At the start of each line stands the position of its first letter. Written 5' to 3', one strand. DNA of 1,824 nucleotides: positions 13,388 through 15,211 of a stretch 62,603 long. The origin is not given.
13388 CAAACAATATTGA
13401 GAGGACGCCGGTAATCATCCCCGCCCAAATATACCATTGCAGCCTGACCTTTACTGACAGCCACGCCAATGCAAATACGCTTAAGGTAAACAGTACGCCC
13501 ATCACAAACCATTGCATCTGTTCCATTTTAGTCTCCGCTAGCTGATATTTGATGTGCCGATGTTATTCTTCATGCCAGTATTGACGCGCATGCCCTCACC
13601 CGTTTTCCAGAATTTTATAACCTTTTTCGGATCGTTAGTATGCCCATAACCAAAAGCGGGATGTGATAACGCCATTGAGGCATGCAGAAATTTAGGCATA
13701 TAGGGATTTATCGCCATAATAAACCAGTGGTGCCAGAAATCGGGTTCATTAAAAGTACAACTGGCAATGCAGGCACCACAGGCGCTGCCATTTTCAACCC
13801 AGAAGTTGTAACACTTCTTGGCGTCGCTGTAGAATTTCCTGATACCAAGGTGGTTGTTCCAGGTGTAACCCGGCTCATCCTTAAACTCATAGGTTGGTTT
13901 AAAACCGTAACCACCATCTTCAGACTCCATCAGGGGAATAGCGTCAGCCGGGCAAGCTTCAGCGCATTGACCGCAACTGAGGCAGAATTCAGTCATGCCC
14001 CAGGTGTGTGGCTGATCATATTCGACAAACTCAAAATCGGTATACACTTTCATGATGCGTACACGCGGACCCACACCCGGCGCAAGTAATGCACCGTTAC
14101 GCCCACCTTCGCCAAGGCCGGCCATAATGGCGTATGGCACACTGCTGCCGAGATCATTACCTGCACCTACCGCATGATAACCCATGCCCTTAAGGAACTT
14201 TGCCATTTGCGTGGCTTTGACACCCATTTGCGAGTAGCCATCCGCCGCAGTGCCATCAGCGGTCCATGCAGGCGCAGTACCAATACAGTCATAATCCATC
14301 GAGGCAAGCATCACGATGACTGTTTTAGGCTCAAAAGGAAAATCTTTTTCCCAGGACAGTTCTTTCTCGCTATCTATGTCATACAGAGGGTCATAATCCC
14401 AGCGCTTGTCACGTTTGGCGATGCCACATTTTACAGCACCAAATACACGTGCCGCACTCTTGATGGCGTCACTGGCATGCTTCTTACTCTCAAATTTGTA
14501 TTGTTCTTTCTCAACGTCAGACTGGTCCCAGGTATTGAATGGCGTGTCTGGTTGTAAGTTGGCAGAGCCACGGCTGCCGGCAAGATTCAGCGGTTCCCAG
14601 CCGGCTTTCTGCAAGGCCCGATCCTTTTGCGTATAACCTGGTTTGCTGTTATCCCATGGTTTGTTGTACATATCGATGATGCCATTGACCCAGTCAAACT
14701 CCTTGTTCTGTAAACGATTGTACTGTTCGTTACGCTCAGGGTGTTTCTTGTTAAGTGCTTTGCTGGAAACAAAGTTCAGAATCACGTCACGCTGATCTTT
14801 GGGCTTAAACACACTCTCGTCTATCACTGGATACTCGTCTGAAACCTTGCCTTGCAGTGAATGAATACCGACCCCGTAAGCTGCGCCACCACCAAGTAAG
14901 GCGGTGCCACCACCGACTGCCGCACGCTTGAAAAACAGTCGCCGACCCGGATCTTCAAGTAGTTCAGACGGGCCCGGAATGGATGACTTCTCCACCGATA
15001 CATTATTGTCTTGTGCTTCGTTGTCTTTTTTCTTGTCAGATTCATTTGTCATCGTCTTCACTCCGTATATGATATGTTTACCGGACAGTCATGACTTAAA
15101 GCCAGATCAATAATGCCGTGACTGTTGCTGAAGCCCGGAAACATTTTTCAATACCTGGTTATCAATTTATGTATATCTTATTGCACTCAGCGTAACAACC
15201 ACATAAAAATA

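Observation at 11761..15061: pceABC-like respiratory reductive dehalogenase module in a nap/sat gammaproteobacterial chromosome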

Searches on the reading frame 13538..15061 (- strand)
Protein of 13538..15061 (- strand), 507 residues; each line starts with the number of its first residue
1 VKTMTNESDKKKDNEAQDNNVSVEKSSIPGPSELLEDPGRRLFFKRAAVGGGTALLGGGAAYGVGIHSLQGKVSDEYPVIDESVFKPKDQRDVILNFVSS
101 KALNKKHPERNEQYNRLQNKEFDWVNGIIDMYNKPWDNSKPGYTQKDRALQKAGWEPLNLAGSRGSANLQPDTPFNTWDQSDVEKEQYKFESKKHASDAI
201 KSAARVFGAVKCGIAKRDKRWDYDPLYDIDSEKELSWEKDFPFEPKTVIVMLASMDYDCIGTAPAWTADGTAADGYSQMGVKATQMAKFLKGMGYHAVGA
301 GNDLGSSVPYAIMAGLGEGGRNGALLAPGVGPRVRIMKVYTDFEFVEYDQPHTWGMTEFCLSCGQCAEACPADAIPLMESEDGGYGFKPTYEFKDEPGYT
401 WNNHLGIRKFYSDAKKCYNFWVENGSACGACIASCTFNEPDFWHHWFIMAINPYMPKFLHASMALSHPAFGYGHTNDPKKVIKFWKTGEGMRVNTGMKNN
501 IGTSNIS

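Call 3: search_protein_families(library=pfam, proteins=[window:13538-15061:-], max_evalue=0.1)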
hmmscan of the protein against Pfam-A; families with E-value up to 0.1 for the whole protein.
window:13538-15061:- (507 aa): 13 families
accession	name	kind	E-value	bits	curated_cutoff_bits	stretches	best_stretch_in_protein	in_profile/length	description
PF12838.12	Fer4_7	-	8.7e-08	33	27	1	360-437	2-50/52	4Fe-4S dicluster domain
PF00037.32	Fer4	-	1.6e-05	25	21.1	1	357-375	5-23/24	4Fe-4S binding domain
PF13187.11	Fer4_9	-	2.5e-05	24.7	27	1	339-375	16-52/52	4Fe-4S dicluster domain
PF12797.12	Fer4_2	-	0.00046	20.4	24.5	1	357-372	7-22/22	4Fe-4S binding domain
PF13534.11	Fer4_17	-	0.0011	19.9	22.2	1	354-373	40-59/61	4Fe-4S dicluster domain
PF12837.12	Fer4_6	-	0.0015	18.9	25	1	358-375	7-24/24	4Fe-4S binding domain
PF13484.11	Fer4_16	-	0.0026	18.9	30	1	360-438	2-66/66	4Fe-4S double cluster binding domain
PF25160.1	LdpA_Fe-S-bd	-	0.0049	17.1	27.6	1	357-376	25-44/49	LdpA Fe-S cluster-binding domain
PF12800.12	Fer4_4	-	0.012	16.3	24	0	360-372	4-16/17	4Fe-4S binding domain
PF14697.11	Fer4_21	-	0.014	15.9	35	1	357-375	38-57/59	4Fe-4S dicluster domain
PF12798.12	Fer4_3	-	0.052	14.9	27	0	360-374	1-15/15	4Fe-4S binding domain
PF13183.11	Fer4_8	-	0.054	14.5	27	0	358-436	3-65/68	4Fe-4S dicluster domain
PF13237.11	Fer4_10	-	0.095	13.1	25.5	0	358-435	7-52/53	4Fe-4S dicluster domain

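Call 4: search_protein_families(library=ncbifam, proteins=[window:13538-15061:-], max_evalue=0.1)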
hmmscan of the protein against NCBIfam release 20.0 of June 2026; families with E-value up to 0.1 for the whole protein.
window:13538-15061:- (507 aa): 37 families (the best 25 are shown)
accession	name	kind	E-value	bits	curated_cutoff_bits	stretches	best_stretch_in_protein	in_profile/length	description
TIGR02486.1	RDH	subfamily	6.6e-47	160.9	160.35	1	233-473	72-314/314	reductive dehalogenase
TIGR00276.1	TIGR00276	equivalog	2.6e-06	26.7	200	1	309-376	135-197/337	tRNA epoxyqueuosine(34) reductase QueG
NF058577.1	FdxA_fam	equivalog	0.00018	21.6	65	1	357-375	6-24/52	4Fe-4S ferredoxin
NF038196.1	ferrodoxin_EFR1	subfamily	0.00023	21.3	75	1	350-378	176-204/242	EFR1 family ferrodoxin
NF005745.0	PRK07569.1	equivalog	0.0013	18.1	333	1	349-375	181-207/238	bidirectional hydrogenase complex protein HoxU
NF042909.1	FMH_DH_FwdF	exception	0.0017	17.5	375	1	358-380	138-160/336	tungsten-dependent formylmethanofuran dehydrogenase subunit FwdF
TIGR01971.1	NuoI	subfamily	0.0023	17.5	113.05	1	359-379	82-102/121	NADH-quinone oxidoreductase, chain I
TIGR02512.1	FeFe_hydrog_A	subfamily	0.0071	15.3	405.95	1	357-376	49-68/375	[FeFe] hydrogenase, group A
NF004541.0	PRK05888.2-2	equivalog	0.008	16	217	1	357-381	60-84/168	NADH-quinone oxidoreductase subunit NuoI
NF004536.0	PRK05888.1-1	equivalog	0.0081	15.5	212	1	360-379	99-118/180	NADH-quinone oxidoreductase subunit NuoI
NF040864.1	HgcB_ferredoxin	equivalog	0.0087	15.9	99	1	357-376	43-62/93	mercury methylation ferredoxin HgcB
NF004540.0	PRK05888.2-1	equivalog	0.013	15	215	0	357-378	43-64/139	NADH-quinone oxidoreductase subunit NuoI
TIGR01944.1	rnfB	subfamily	0.014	15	68.7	1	356-382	141-167/190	RnfABCDGE type electron transport complex subunit B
TIGR04041.1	activase_YjjW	hypoth_equivalog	0.016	14.7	250.2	1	341-379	27-62/276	YjjW family glycine radical enzyme activase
NF007012.0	PRK09476.1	equivalog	0.017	14.3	269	1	358-398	59-99/254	ferredoxin-type protein NapG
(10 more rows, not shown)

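Call 6: find_homologous_proteins(query=window:13538-15061:-, max_evalue=0.00001)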
Query window:13538-15061:- (507 aa): 623 proteins with E <= 0.00001 among 8000 candidates; the best 120 are listed.
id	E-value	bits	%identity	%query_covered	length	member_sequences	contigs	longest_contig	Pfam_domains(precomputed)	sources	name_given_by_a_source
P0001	0.0e+0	1096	90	99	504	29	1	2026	PF12838.13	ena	-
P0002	0.0e+0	1077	87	99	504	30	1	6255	PF12838.13,PF13187.12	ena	-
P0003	0.0e+0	1012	83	99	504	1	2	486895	PF12838.13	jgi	jgi:reductive dehalogenase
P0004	0.0e+0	1011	82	99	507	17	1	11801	PF12838.13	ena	-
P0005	0.0e+0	1010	83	99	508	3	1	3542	PF00037.33,PF13484.12,PF12838.13,PF13187.12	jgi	jgi:epoxyqueuosine reductase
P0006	1.3e-295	999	81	99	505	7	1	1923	PF00037.33,PF13484.12,PF12838.13,PF13187.12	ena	-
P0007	5.6e-295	997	83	98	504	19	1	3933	PF12838.13,PF13187.12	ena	-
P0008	2.3e-294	995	81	99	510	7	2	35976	PF00037.33,PF13484.12,PF12838.13,PF13187.12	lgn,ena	-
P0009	3.5e-292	988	81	99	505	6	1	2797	PF13484.12,PF12838.13,PF13187.12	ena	-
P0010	2.2e-291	985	85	93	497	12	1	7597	PF12838.13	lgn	-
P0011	5.8e-291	984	81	99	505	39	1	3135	PF13484.12,PF12838.13,PF13187.12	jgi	jgi:reductive dehalogenase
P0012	7.6e-291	983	81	99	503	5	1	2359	PF12838.13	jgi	jgi:reductive dehalogenase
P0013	2.9e-288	975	80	99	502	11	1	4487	PF13484.12,PF12838.13,PF13187.12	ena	-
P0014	2.6e-286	968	80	99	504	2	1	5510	PF13484.12,PF12838.13,PF13187.12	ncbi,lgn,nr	ncbi:MAG: reductive dehalogenase [Pseudomonadota bacterium]|nr:reductive dehalogenase [Pseudomonadot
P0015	4.8e-286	967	83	93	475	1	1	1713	PF13484.12,PF12838.13,PF13187.12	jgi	-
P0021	4.0e-284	961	78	99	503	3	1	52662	PF13484.12,PF12838.13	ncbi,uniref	ncbi:reductive dehalogenase [Photobacterium sagamiensis]|uniref:reductive dehalogenase n=1 Tax=Photo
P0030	2.0e-258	876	73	99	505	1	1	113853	PF13484.12,PF12838.13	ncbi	-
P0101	6.7e-174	597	56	93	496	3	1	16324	PF13486.11,PF13484.12,PF12838.13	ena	-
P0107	7.1e-171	587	54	94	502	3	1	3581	PF13486.11,PF13484.12,PF12838.13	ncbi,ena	-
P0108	3.3e-170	585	53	97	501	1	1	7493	PF13486.11,PF13484.12,PF12838.13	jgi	jgi:reductive dehalogenase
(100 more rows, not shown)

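Call 7: search_solved_structures(query=window:13538-15061:-, max_evalue=1, show_alignments=3)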
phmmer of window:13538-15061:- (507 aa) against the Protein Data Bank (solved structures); distinct sequences matched with E-value up to 1: 109 (the best 60 are shown).
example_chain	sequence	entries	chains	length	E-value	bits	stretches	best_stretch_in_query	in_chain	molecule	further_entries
8q4h_A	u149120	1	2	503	2.2e-56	194.6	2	234-477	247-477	Tetrachloroethene reductive dehalogenase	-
4uqu_A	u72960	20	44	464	7.5e-36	126.9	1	241-475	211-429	TETRACHLOROETHENE REDUCTIVE DEHALOGENASE CATALYTIC SUBUNIT PCEA | TETRACHLOROETHENE REDUCTIVE DEHALOGENASE CATALYTIC SUBUNIT | Tetrachloroethene reductive dehal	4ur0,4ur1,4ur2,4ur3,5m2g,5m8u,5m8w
4ras_A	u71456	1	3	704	1.9e-15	59.5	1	197-460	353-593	Oxidoreductase, NAD-binding/iron-sulfur cluster-binding protein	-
6zxu_A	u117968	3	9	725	2.2e-15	59.4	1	197-460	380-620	Oxidoreductase, NAD-binding/iron-sulfur cluster-binding protein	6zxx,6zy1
6zy0_A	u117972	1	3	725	3e-15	58.9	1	197-459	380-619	Oxidoreductase, NAD-binding/iron-sulfur cluster-binding protein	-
9g03_E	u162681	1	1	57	0.00025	22.9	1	354-380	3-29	Ferredoxin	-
5t5i_G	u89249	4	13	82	0.0022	19.7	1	358-380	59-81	Tungsten formylmethanofuran dehydrogenase subunit fwdG | Tungsten formylmethanofuran dehydrogenase, subunit G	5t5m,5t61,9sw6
2fug_9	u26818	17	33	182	0.0075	18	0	360-386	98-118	NADH-quinone oxidoreductase chain 9 | NADH-QUINONE OXIDOREDUCTASE SUBUNIT 9 | NADH-quinone oxidoreductase subunit I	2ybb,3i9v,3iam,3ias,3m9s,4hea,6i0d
7dr0_C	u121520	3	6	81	0.0079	17.9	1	352-378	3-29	Photosystem I iron-sulfur center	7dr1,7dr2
5zgb_C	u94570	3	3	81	0.011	17.5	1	352-378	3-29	PsaC | Photosystem I iron-sulfur center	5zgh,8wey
8zo9_c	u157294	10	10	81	0.012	17.3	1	352-378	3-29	Photosystem I iron-sulfur center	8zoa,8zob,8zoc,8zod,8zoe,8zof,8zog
6jeo_aC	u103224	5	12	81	0.012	17.3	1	352-378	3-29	Photosystem I iron-sulfur center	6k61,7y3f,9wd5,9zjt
7coy_aC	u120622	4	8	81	0.012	17.3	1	352-378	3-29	Photosystem I iron-sulfur center | Photosystem I protein PsaC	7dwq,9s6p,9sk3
6zzx_C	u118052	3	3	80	0.012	17.3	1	352-378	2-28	Photosystem I iron-sulfur center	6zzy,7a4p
6fos_C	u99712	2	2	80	0.012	17.3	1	352-378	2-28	Photosystem I iron-sulfur center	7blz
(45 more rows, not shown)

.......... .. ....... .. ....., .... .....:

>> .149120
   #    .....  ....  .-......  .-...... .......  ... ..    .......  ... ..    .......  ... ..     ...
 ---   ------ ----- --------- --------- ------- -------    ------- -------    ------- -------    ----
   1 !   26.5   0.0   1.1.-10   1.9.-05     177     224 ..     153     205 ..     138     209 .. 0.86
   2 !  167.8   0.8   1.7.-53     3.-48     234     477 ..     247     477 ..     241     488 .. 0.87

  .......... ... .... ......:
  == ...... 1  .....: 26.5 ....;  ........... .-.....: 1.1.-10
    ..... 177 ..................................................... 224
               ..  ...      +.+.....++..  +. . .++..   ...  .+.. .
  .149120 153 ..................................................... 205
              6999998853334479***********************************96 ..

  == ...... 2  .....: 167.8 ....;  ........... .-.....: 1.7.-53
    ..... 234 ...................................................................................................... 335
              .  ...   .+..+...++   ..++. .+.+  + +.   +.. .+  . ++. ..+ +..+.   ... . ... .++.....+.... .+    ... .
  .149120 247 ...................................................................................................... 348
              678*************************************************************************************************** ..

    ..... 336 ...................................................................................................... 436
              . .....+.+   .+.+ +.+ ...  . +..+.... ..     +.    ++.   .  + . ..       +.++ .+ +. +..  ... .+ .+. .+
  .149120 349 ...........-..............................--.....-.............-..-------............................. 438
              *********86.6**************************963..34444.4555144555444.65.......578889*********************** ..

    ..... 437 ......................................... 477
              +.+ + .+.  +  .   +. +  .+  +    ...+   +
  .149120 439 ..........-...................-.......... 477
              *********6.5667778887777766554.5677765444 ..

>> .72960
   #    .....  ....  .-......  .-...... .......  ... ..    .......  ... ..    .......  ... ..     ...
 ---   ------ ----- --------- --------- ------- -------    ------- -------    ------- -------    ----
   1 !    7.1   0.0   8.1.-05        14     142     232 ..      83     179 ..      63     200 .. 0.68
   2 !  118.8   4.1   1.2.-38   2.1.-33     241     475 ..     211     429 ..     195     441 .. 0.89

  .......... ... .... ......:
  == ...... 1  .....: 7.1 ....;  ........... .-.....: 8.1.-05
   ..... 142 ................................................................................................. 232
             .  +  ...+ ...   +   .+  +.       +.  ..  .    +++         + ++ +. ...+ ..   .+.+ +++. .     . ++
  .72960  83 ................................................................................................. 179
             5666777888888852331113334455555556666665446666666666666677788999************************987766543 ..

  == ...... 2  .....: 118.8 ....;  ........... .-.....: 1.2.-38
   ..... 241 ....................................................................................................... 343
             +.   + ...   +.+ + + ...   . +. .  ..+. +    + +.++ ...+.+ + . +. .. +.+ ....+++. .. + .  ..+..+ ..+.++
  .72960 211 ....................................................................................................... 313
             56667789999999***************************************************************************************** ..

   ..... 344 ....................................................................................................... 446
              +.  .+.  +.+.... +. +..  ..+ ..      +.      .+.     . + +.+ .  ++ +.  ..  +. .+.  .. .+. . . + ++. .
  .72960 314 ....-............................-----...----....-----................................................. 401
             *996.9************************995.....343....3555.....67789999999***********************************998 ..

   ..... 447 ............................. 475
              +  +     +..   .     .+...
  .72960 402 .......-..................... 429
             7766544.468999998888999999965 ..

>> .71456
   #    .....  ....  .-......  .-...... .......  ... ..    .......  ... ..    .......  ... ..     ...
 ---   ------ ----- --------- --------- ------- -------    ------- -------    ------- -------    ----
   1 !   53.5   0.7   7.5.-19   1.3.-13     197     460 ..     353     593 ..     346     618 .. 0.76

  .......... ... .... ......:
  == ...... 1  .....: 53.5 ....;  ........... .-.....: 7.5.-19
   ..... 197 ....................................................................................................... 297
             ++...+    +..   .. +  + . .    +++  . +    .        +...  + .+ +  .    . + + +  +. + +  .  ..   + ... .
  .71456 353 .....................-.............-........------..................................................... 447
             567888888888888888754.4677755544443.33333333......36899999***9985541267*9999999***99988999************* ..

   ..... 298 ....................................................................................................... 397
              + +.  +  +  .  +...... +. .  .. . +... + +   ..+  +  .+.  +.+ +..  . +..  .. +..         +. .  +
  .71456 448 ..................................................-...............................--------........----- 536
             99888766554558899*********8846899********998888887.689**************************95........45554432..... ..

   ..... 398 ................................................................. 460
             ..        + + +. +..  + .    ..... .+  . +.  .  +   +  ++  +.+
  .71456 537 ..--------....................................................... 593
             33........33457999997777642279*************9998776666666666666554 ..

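Call 10: find_encoding_contigs(protein=P0021, flank=10000, max_places=2)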
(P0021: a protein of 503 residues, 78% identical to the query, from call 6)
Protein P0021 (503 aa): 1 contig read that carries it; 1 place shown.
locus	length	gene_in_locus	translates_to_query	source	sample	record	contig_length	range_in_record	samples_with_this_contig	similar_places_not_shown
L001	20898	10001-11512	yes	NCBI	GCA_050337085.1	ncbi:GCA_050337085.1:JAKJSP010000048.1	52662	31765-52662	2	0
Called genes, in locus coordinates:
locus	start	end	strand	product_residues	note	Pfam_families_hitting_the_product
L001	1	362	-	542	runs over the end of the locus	PF11760:CbiG_N, PF11761:CbiG_mid, PF01890:CbiG_C, PF01257:2Fe-2S_thioredx (weak)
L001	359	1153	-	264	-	PF00590:TP_methylase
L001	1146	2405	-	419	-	PF00590:TP_methylase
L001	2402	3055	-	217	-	PF02570:CbiC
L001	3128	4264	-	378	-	PF01888:CbiD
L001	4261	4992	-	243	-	PF00005:ABC_tran, PF02463:SMC_N, PF13304:AAA_21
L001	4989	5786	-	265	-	PF02361:CbiQ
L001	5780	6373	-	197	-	PF22904:NOMO1-like_2nd (weak), PF13620:CarboxypepD_reg (weak), PF27549:HI_1622_C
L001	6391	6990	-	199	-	PF01891:CbiM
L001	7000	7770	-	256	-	PF10670:DUF4198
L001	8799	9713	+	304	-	-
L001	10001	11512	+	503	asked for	PF12838:Fer4_7 (weak), PF13484:Fer4_16 (weak)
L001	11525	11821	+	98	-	PF27193:VcrB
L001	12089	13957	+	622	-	PF02743:dCache_1, PF22673:MCP-like_PDC_1, PF00672:HAMP, PF00015:MCPsignal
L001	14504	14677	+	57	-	PF06796:NapE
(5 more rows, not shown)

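Call 11: find_encoding_contigs(protein=P0003, flank=10000, max_places=2)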
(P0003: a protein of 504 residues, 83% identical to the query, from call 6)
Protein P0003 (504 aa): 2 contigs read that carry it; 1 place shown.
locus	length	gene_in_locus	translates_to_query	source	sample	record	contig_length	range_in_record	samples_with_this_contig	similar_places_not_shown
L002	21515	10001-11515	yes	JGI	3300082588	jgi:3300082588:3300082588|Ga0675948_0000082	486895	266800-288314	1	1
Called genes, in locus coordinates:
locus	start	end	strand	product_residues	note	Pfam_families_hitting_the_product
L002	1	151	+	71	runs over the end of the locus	PF01165:Ribosomal_S21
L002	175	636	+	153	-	PF09424:YqeY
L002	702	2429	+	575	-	PF01807:Zn_ribbon_DnaG, PF08275:DNAG_N, PF01751:Toprim, PF13155:Toprim_2, PF13362:Toprim_3, PF13662:Toprim_4, PF10410:DnaB_bind, PF08278:DnaG_DnaB_bind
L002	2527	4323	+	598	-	PF03979:Sigma70_r1_1, PF00140:Sigma70_r1_2, PF04546:Sigma70_ner, PF04542:Sigma70_r2, PF04539:Sigma70_r3, PF04545:Sigma70_r4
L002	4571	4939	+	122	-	-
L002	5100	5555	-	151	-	PF22381:Staph_reg_Sar_Rot (weak), PF01047:MarR, PF12802:MarR_2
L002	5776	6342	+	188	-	PF07298:NnrU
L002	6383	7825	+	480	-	PF23023:Anti-Pycsar_Apyc1, PF00753:Lactamase_B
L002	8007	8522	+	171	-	PF11736:DUF3299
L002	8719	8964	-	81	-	PF21742:DUF6868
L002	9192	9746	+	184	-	PF04366:Ysc84 (weak)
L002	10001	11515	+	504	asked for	PF12838:Fer4_7 (weak)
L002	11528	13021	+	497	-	PF00037:Fer4 (faint), PF12838:Fer4_7, PF13484:Fer4_16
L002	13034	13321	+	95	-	PF27193:VcrB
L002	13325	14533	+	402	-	PF04205:FMN_bind, PF12801:Fer4_5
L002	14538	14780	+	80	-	-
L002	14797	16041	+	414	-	PF02812:ELFV_dehydrog_N, PF00208:ELFV_dehydrog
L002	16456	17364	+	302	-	PF00291:PALP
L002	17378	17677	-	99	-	-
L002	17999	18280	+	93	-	-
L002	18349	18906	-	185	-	-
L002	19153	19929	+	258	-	PF00497:SBP_bac_3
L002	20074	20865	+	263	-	PF00072:Response_reg, PF01627:Hpt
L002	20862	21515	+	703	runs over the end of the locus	PF00072:Response_reg, PF08447:PAS_3, PF00990:GGDEF, PF00563:EAL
